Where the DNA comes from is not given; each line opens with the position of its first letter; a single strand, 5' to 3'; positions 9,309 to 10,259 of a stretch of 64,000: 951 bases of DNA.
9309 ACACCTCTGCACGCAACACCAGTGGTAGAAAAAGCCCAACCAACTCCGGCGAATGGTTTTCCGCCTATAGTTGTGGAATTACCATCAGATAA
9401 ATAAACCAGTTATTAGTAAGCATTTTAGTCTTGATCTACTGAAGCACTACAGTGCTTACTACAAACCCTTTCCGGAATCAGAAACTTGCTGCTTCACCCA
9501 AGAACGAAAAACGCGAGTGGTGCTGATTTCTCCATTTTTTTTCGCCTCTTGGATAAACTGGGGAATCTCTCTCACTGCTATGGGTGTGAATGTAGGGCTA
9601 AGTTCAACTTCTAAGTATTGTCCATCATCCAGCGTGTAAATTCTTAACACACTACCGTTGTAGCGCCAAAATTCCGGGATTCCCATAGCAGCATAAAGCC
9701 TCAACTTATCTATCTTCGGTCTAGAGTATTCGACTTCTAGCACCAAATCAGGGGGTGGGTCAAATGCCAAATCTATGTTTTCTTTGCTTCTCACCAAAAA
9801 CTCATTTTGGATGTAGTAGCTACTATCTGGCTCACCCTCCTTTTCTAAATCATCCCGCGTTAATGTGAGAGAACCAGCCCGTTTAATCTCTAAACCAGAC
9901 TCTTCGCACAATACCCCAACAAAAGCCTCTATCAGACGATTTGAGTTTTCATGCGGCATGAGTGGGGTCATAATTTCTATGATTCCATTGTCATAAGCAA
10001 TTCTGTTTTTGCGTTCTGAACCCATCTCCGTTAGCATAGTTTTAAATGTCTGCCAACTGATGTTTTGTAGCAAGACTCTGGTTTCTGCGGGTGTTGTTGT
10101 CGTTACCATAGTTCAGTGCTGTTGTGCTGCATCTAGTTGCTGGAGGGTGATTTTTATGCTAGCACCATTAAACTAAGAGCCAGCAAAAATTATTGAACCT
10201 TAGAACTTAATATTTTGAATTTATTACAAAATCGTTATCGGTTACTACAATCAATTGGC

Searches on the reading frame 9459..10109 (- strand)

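Call 12: search_protein_families(library=padloc, max_evalue=0.01, proteins=[window:9459-10109:-])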
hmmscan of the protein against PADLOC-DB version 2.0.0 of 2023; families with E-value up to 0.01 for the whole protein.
window:9459-10109:- (216 aa): 5 families
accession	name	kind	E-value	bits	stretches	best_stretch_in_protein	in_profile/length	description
PDLC04943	PDC-S17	-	4.1e-36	122.3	1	5-205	11-195/199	-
PDLC04833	PDC-S03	-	0.00021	18.9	1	110-170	115-181/207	-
PDLC04832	PDC-S03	-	0.0003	18.6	1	28-171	16-164/188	-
PDLC04835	PDC-S03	-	0.00057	17.5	1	21-148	10-142/207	-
PDLC04834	PDC-S03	-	0.0018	16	0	27-166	15-155/184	-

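Call 13: search_protein_families(library=ncbifam, max_evalue=0.01, proteins=[window:9459-10109:-])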
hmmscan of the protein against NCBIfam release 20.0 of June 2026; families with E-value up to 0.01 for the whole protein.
window:9459-10109:- (216 aa): 0 families
